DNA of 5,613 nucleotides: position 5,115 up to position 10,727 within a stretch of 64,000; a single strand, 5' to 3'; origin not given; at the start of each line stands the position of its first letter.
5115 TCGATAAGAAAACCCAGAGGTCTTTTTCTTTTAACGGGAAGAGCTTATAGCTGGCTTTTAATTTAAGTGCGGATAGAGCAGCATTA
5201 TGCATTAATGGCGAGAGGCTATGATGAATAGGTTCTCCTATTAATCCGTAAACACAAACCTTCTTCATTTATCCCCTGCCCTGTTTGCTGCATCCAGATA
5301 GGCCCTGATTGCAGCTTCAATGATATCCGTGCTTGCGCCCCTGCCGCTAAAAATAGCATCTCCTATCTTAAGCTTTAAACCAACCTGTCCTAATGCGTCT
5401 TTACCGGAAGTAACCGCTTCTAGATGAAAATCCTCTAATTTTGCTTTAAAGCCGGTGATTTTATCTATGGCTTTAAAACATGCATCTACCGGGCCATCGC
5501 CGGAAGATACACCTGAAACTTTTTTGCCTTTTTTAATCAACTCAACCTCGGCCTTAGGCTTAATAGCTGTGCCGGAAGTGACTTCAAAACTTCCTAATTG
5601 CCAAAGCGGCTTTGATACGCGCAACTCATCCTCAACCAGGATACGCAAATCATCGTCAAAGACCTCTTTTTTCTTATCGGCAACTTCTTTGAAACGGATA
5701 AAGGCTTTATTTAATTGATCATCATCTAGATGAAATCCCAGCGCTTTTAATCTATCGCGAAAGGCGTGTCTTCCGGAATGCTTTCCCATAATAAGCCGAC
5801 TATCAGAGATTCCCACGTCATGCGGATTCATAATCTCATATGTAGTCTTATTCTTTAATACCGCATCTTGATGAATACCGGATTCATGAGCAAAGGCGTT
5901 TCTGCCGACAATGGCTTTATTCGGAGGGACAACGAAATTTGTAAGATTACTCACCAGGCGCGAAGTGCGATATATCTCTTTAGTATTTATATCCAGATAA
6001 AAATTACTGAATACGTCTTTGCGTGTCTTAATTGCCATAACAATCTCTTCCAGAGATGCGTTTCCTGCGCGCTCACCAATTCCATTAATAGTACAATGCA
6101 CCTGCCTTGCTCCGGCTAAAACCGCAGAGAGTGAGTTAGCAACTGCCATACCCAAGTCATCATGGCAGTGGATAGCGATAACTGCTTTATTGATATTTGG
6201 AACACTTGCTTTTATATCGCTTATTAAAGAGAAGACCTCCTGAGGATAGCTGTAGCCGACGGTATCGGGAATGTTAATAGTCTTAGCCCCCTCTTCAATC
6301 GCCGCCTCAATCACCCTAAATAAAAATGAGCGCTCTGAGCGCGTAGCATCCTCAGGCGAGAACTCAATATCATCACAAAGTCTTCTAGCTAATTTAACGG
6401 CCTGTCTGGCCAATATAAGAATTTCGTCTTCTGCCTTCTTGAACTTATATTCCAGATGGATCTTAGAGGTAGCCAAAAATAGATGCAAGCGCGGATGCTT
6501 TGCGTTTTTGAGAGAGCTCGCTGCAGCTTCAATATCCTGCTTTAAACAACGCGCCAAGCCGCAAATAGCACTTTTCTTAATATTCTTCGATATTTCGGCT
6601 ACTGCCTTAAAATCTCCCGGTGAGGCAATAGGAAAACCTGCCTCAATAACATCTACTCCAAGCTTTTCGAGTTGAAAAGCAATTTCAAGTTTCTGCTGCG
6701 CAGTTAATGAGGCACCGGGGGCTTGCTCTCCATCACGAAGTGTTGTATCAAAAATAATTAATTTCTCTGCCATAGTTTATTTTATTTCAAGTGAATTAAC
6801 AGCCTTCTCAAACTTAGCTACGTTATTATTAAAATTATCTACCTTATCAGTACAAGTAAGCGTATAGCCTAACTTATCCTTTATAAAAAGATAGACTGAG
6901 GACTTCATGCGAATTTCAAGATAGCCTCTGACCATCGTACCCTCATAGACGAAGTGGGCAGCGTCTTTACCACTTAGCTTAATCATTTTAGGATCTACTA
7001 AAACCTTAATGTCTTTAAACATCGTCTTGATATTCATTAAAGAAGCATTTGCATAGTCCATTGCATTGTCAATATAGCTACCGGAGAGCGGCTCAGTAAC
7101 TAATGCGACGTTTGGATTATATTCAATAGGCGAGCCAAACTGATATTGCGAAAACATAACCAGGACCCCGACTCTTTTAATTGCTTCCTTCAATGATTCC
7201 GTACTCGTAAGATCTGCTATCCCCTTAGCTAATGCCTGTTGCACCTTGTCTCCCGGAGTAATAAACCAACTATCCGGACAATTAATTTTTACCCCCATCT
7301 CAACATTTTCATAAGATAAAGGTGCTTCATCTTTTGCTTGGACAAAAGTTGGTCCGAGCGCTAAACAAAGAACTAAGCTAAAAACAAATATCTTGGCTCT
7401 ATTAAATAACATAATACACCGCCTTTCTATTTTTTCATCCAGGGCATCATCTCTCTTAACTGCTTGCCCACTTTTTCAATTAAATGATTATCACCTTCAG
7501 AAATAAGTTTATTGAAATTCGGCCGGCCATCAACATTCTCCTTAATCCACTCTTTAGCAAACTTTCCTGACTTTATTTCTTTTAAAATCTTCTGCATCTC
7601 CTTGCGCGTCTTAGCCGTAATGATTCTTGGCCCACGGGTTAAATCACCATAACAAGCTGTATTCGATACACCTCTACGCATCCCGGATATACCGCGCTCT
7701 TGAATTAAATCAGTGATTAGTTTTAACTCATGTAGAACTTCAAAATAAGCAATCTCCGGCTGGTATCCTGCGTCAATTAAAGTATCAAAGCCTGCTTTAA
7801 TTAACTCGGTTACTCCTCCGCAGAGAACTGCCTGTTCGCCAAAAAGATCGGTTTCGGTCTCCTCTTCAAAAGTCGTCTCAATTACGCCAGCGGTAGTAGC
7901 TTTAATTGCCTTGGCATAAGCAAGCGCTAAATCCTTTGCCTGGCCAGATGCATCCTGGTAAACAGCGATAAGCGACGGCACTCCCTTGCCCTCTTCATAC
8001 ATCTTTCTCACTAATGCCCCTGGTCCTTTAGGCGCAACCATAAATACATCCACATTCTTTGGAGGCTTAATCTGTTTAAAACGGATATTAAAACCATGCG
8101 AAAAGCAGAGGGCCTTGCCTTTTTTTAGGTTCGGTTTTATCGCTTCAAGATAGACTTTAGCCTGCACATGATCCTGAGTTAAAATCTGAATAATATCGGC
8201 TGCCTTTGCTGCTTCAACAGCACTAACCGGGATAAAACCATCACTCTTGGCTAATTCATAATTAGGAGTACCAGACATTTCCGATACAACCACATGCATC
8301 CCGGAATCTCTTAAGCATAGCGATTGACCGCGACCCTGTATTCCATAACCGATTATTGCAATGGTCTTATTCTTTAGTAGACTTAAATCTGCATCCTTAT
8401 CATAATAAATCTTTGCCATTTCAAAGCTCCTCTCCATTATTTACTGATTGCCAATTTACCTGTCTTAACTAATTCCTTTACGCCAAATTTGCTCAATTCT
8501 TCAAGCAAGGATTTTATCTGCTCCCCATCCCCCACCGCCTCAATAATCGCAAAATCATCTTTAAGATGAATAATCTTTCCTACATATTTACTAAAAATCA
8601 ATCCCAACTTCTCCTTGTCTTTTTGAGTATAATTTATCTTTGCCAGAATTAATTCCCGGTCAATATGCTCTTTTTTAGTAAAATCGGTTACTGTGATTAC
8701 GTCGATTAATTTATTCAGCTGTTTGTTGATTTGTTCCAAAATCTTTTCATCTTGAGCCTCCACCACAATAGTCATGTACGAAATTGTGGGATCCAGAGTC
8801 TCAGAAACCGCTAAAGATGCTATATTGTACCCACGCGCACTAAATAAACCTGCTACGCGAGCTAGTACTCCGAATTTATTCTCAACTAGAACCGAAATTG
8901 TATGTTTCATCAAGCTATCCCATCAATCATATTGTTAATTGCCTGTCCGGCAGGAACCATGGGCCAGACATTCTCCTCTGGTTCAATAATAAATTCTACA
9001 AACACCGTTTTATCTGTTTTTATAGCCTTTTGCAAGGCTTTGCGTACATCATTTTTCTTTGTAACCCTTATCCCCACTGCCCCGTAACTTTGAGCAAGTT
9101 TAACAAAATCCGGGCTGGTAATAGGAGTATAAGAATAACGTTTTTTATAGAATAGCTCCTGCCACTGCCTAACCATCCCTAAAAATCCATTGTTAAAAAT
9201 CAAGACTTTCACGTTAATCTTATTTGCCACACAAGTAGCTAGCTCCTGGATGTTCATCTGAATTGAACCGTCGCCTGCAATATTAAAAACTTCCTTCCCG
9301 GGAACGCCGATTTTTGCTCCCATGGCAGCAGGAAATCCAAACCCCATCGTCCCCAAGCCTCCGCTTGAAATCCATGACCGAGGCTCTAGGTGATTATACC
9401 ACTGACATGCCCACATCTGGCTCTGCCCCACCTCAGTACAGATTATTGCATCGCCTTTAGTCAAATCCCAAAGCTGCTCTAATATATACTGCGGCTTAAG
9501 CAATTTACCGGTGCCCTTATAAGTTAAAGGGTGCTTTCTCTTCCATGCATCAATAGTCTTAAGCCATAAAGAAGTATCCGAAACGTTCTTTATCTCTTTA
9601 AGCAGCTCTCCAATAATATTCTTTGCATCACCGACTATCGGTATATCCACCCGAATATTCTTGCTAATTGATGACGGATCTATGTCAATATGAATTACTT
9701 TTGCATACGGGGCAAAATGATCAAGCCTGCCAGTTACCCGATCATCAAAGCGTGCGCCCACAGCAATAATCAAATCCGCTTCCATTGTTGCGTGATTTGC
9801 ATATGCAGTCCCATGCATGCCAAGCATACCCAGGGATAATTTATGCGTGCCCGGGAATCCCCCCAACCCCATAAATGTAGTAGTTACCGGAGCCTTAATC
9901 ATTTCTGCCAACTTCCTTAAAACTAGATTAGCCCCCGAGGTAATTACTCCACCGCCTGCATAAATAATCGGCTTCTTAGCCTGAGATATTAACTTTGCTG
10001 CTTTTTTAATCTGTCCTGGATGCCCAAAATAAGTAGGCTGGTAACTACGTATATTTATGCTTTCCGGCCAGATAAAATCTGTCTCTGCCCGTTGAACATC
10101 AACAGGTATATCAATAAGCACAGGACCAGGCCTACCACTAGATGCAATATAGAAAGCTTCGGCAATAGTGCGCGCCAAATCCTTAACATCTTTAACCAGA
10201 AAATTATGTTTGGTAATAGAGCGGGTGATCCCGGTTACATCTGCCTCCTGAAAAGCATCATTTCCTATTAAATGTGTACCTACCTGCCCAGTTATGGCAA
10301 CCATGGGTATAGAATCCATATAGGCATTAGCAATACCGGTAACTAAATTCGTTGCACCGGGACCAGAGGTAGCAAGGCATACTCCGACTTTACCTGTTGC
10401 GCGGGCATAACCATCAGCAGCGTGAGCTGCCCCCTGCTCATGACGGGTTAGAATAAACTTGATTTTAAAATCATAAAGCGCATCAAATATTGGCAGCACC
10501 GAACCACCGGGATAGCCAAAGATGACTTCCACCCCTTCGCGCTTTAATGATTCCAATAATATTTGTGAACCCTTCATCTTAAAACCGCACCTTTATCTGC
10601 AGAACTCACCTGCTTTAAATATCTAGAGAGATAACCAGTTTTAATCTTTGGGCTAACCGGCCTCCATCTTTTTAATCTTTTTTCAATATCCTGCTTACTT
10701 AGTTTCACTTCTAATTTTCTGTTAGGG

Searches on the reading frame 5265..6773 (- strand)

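Call 58: search_protein_families(library=pfam, proteins=[window:5265-6773:-], max_evalue=0.00001)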
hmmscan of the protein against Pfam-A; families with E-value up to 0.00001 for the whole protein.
window:5265-6773:- (502 aa): 3 families
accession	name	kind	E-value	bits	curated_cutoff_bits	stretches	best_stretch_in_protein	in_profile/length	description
PF00682.25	HMGL-like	-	4.1e-93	312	29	1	5-274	2-260/260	HMGL-like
PF08502.15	LeuA_dimer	-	1.7e-33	115.7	24.9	1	370-499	1-130/131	LeuA allosteric (dimerisation) domain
PF22617.1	HCS_D2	-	3.7e-33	114.2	27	1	288-369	1-82/82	Homocitrate synthase post-HMGL domain-like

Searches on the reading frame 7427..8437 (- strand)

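Call 58: search_protein_families(library=pfam, proteins=[window:7427-8437:-], max_evalue=0.00001)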
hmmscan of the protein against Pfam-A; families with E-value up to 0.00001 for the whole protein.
window:7427-8437:- (336 aa): 2 families
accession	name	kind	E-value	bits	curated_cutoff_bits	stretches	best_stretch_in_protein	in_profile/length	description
PF07991.19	KARI_N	-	1.4e-66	223.6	20.6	1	21-184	2-165/165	Acetohydroxy acid isomeroreductase, NADPH-binding domain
PF01450.25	KARI_C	-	5.5e-64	215.3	29.1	1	190-333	1-144/144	Ketol-acid reductoisomerase, C-terminal domain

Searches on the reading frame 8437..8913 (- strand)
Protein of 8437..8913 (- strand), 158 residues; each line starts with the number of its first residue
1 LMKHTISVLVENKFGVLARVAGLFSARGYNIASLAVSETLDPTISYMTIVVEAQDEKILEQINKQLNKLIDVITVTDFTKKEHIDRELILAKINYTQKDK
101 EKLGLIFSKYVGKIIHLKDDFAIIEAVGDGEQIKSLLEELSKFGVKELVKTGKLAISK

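Call 58: search_protein_families(library=pfam, proteins=[window:8437-8913:-], max_evalue=0.00001)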
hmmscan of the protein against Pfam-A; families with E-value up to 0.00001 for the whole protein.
window:8437-8913:- (158 aa): 5 families
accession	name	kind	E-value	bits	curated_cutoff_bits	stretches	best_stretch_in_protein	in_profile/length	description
PF22629.2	ACT_AHAS_ss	-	4.1e-25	88.2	27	1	6-73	1-66/67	AHAS small subunit-like ACT domain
PF01842.31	ACT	-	2.6e-16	59.5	27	1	4-70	1-65/66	ACT domain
PF10369.15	ALS_ss_C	-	3e-16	59.6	23.2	1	86-158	1-73/74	Small subunit of acetolactate synthase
PF13710.12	ACT_5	-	5.3e-13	49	27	1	15-75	4-62/62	ACT domain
PF13291.12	ACT_4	-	5.6e-06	27.4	27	0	5-75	8-78/80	ACT domain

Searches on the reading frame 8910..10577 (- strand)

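Call 58: search_protein_families(library=pfam, proteins=[window:8910-10577:-], max_evalue=0.00001)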
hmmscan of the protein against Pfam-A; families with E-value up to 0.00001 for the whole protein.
window:8910-10577:- (555 aa): 3 families
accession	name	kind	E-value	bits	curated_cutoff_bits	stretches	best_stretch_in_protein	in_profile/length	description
PF02775.26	TPP_enzyme_C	-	2.4e-56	190.2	21.9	1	383-529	2-151/151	Thiamine pyrophosphate enzyme, C-terminal TPP binding domain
PF00205.28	TPP_enzyme_M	-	2.4e-52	176.7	30.4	1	190-325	1-137/137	Thiamine pyrophosphate enzyme, central domain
PF02776.23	TPP_enzyme_N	-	6.9e-44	148.9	26.8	1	1-115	1-117/119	Thiamine pyrophosphate enzyme, N-terminal TPP binding domain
